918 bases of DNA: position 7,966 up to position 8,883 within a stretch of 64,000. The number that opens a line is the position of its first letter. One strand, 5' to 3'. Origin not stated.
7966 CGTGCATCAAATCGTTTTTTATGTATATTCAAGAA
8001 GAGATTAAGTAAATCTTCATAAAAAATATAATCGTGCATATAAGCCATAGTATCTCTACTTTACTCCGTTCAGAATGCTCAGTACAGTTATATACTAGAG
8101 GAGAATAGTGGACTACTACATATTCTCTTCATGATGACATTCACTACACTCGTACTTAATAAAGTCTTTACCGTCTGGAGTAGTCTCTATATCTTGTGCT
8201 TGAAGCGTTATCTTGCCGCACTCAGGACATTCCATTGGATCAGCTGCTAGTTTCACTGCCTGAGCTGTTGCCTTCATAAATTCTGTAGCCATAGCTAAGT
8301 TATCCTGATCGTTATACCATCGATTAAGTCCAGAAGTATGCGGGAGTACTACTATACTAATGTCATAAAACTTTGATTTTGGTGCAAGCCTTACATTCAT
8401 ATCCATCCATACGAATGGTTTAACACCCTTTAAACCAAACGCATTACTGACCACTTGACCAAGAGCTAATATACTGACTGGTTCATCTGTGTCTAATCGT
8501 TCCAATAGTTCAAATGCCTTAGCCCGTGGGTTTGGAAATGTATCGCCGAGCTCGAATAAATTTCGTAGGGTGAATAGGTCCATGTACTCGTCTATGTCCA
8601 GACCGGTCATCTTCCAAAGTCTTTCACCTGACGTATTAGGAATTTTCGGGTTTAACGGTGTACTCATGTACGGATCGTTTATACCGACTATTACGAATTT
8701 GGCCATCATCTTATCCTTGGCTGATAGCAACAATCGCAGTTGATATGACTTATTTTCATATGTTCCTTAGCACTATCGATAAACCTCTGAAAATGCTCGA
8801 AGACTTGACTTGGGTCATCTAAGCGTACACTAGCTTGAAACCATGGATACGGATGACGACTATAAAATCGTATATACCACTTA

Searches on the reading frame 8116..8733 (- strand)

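Call 37: search_protein_families(library=ncbifam, proteins=[window:8116-8733:-], max_evalue=0.01)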
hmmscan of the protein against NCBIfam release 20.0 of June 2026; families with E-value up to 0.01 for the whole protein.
window:8116-8733:- (205 aa): 1 family
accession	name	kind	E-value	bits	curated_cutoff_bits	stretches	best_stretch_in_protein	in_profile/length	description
NF047912.1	ECs_2282_CxxC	subfamily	0.0014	18.5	37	1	167-202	3-36/60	ECs_2282 family putative zinc-binding protein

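Call 41: search_protein_families(library=pfam, proteins=[window:8116-8733:-], max_evalue=0.01)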
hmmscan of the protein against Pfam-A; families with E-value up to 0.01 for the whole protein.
window:8116-8733:- (205 aa): 2 families
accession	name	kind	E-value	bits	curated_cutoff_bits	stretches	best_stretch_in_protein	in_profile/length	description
PF03167.25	UDG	-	0.0031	18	24.3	1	11-148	8-132/141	Uracil DNA glycosylase superfamily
PF12760.12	Zn_ribbon_IS1595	-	0.0037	17.6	25.4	1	167-201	19-45/46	Transposase zinc-ribbon domain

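Call 75: search_protein_families(library=phrogs, proteins=[window:8116-8733:-], max_evalue=0.001)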
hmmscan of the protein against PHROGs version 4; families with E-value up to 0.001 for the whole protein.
window:8116-8733:- (205 aa): 1 family
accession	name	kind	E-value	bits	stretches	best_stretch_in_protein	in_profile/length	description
phrog_12275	-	unknown function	6.7e-14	53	1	10-161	1-155/168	-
